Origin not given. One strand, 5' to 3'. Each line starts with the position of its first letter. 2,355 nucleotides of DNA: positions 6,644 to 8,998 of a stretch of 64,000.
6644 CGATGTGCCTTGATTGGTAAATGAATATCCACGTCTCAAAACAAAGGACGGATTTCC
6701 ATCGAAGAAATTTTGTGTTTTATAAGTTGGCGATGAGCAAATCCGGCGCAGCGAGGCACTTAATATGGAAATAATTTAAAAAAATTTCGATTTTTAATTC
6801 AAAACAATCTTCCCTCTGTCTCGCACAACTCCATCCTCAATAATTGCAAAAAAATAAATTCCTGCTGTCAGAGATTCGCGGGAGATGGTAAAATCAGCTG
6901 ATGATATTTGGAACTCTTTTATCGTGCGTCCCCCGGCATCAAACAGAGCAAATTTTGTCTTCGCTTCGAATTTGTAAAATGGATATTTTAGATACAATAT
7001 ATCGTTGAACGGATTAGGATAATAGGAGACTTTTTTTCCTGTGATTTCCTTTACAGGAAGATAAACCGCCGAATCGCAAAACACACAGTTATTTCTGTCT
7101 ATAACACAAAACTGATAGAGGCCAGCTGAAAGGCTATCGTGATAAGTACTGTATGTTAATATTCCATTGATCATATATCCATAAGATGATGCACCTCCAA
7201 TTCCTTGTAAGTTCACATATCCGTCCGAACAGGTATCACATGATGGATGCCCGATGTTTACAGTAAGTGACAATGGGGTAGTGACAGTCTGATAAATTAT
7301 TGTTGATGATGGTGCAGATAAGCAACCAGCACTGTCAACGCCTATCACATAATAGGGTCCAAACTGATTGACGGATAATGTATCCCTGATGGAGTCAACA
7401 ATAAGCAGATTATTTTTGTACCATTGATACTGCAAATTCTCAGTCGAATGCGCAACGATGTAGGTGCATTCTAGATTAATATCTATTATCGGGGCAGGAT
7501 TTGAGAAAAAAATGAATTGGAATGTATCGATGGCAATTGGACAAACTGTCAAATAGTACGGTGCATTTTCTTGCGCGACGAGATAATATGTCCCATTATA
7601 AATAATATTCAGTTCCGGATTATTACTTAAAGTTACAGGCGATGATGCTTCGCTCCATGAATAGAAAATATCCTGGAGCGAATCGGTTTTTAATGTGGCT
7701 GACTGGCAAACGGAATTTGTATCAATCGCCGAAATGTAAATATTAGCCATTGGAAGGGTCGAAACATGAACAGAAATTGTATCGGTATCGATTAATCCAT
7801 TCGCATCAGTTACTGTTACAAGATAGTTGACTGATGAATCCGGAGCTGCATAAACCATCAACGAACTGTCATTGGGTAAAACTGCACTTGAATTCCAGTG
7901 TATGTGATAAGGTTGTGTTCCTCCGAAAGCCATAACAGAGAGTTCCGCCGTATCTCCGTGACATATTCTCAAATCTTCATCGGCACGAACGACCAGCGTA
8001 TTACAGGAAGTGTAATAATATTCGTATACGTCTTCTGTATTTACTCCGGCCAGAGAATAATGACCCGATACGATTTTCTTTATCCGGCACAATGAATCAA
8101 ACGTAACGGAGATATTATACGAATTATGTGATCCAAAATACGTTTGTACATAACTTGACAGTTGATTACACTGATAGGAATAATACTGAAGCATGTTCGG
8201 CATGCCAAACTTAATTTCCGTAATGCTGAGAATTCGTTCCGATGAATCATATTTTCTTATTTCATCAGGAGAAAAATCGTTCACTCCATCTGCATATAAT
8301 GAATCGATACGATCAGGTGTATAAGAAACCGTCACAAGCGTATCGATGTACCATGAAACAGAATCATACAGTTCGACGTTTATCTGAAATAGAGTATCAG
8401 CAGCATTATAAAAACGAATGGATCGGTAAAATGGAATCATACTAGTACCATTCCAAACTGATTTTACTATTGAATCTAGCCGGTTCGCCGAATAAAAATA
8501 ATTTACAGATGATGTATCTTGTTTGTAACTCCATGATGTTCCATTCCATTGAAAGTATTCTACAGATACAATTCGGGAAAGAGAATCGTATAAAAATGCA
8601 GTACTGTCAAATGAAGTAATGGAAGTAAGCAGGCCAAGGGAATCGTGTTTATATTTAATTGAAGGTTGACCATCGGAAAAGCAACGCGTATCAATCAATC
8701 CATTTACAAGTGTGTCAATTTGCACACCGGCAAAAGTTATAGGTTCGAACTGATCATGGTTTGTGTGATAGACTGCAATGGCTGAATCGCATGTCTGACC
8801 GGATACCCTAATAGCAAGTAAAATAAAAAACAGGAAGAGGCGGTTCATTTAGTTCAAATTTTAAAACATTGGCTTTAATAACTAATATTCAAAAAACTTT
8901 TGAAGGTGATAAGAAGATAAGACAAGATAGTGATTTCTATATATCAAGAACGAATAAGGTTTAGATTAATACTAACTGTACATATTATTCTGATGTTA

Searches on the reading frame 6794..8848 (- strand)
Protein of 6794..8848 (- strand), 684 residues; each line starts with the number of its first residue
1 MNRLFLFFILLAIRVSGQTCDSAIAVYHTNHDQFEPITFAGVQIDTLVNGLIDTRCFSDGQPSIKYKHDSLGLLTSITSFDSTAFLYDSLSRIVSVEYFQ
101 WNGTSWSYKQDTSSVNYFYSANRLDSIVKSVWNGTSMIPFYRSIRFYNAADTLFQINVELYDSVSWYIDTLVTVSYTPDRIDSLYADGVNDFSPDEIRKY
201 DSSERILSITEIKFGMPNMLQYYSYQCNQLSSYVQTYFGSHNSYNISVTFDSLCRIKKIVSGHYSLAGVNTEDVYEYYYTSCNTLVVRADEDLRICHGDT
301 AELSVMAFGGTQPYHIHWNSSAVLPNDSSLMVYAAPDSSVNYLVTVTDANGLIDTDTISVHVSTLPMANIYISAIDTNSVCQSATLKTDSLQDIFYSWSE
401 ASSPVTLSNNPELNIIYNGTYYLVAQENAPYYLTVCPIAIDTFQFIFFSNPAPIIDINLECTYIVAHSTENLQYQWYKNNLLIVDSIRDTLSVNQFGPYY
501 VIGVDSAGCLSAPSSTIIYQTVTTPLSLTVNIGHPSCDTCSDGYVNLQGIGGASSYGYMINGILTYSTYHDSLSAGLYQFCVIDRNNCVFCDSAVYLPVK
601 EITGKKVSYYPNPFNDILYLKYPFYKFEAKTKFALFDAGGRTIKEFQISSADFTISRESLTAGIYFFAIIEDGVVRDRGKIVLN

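Call 18: search_protein_families(library=pfam, proteins=[window:6794-8848:-])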
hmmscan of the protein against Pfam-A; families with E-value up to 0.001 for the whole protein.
window:6794-8848:- (684 aa): 1 family
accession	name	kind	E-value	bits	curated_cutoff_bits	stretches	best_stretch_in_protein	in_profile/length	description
PF18962.6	Por_Secre_tail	-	1.4e-07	32.1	27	1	610-673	2-66/75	Secretion system C-terminal sorting domain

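Call 61: find_homologous_proteins(query=window:6797-8848:-, max_evalue=1e-10)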
Query window:6797-8848:- (684 aa): 11 proteins with E <= 1e-10 among 8000 candidates.
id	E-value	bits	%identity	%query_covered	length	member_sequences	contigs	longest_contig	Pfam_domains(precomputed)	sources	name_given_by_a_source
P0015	0.0e+0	1553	100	100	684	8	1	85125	PF18962.8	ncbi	-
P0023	0.0e+0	1145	74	100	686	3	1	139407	PF18962.8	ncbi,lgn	-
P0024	0.0e+0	1122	72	100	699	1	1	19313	PF18962.8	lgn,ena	-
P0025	0.0e+0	1096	70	100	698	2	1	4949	PF18962.8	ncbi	-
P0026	0.0e+0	1028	65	100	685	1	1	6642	PF05593.20,PF18962.8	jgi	jgi:YD repeat-containing protein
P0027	8.2e-294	994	64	100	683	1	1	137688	PF18962.8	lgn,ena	-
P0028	3.7e-166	573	66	58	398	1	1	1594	PF18962.8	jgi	jgi:hypothetical protein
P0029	6.9e-16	76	24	49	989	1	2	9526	PF19408.6,PF22352.3,PF13585.13,PF19081.7,PF18911.7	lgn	-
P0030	1.7e-14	71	26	45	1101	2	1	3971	PF21253.4,PF22352.3,PF13585.13,PF26689.1,PF13385.14,PF19081.7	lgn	-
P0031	7.8e-14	69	25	53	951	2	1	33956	PF13573.13,PF13585.13,PF18962.8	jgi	jgi:gliding motility-associated-like protein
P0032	5.4e-13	66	23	52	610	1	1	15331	PF13573.13,PF18962.8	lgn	-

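Call 62: find_encoding_contigs(protein=P0023, flank=10000, max_places=4)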
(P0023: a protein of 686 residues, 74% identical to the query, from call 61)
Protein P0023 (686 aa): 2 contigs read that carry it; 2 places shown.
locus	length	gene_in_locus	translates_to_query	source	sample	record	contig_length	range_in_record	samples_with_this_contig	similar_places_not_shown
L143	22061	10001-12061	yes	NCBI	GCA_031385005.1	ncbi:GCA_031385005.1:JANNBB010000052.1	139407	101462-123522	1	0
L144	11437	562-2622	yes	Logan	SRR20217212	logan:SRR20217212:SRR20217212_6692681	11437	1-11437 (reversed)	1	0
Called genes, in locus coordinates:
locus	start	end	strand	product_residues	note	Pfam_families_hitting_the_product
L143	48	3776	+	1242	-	PF07504:FTP, PF01447:Peptidase_M4, PF02868:Peptidase_M4_C, PF16656:Pur_ac_phosph_N (faint), PF21605:CRLF2-like_D2 (faint), PF00041:fn3 (weak), PF20009:GEVED, PF18962:Por_Secre_tail, +1 more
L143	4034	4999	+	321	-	PF18962:Por_Secre_tail (weak)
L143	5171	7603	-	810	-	PF01344:Kelch_1 (faint), PF13964:Beta-prop_Calicin (faint), PF24681:Kelch_KLHDC2_KLHL20_DRC7, PF13415:Beta-prop_FBX42 (weak), PF24681:Kelch_KLHDC2_KLHL20_DRC7, PF24996:NANM, PF24681:Kelch_KLHDC2_KLHL20_DRC7, PF24996:NANM, +4 more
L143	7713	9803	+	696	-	PF14224:DUF4331, PF18962:Por_Secre_tail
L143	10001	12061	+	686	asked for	PF18962:Por_Secre_tail (weak)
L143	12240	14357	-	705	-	PF18962:Por_Secre_tail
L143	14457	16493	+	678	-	PF04932:Wzy_C, PF13181:TPR_8 (faint), PF00515:TPR_1 (faint), PF07719:TPR_2 (faint), PF13424:TPR_12 (weak), PF13431:TPR_17 (faint), PF13414:TPR_11 (weak), PF14559:TPR_19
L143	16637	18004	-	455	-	PF18962:Por_Secre_tail (weak)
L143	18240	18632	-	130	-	-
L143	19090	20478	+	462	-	-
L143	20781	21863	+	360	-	PF18962:Por_Secre_tail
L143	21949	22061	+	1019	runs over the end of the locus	PF13620:CarboxypepD_reg, PF13715:CarbopepD_reg_2, PF07715:Plug, PF00593:TonB_dep_Rec_b-barrel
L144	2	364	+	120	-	?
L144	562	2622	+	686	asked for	PF18962:Por_Secre_tail (weak)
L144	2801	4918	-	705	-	PF18962:Por_Secre_tail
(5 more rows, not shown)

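Call 63: find_encoding_contigs(protein=P0024, flank=10000, max_places=4)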
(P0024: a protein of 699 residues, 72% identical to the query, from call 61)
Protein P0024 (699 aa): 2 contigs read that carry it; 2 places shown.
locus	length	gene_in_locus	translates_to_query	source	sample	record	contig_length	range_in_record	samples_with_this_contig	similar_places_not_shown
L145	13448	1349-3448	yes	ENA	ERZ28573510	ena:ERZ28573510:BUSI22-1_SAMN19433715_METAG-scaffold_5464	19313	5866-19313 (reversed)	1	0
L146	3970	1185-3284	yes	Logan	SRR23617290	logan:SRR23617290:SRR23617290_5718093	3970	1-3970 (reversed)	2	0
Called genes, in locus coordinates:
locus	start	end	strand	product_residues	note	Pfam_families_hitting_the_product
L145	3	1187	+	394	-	?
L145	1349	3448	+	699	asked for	PF18962:Por_Secre_tail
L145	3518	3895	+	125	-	-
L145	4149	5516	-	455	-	PF18962:Por_Secre_tail (weak)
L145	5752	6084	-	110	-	-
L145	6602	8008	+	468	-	-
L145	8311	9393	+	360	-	PF18962:Por_Secre_tail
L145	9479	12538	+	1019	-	PF13620:CarboxypepD_reg, PF13715:CarbopepD_reg_2, PF07715:Plug, PF00593:TonB_dep_Rec_b-barrel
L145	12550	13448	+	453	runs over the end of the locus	PF18962:Por_Secre_tail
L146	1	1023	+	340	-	?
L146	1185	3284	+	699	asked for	PF18962:Por_Secre_tail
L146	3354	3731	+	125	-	-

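Call 64: find_encoding_contigs(protein=P0027, flank=10000, max_places=4)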
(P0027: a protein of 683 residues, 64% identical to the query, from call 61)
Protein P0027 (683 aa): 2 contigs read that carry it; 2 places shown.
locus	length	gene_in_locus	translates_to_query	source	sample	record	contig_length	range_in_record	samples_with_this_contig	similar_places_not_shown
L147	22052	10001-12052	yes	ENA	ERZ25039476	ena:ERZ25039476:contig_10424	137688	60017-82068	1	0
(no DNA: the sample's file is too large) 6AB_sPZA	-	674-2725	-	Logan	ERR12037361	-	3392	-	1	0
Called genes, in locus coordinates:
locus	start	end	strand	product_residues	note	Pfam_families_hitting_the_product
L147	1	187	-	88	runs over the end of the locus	PF02678:Pirin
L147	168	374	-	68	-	-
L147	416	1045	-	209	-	PF00034:Cytochrom_C (weak), PF13442:Cytochrome_CBB3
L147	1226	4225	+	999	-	PF01979:Amidohydro_1 (weak), PF07969:Amidohydro_3 (weak), PF01979:Amidohydro_1, PF07969:Amidohydro_3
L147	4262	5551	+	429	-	PF01979:Amidohydro_1, PF07969:Amidohydro_3 (weak)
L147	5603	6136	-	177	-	PF12746:GNAT_acetyltran (weak), PF13302:Acetyltransf_3, PF13420:Acetyltransf_4, PF00583:Acetyltransf_1, PF13673:Acetyltransf_10 (weak), PF13508:Acetyltransf_7, PF08445:FR47 (weak)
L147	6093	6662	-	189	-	-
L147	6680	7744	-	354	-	PF01433:Peptidase_M1, PF09127:Leuk-A4-hydro_C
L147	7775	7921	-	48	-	-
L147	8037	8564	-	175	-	PF17900:Peptidase_M1_N (weak)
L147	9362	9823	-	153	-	PF01797:Y1_Tnp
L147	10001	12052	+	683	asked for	PF18962:Por_Secre_tail (weak)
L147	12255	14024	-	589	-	PF18962:Por_Secre_tail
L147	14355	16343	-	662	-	PF00801:PKD, PF18911:PKD_4, PF17210:SdrD_B (faint), PF24595:DUF7619, PF18962:Por_Secre_tail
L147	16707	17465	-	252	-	PF13085:Fer2_3, PF13187:Fer4_9 (faint), PF13183:Fer4_8, PF13237:Fer4_10 (weak), PF12838:Fer4_7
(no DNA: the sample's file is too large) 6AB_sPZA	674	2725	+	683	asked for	PF18962:Por_Secre_tail (weak)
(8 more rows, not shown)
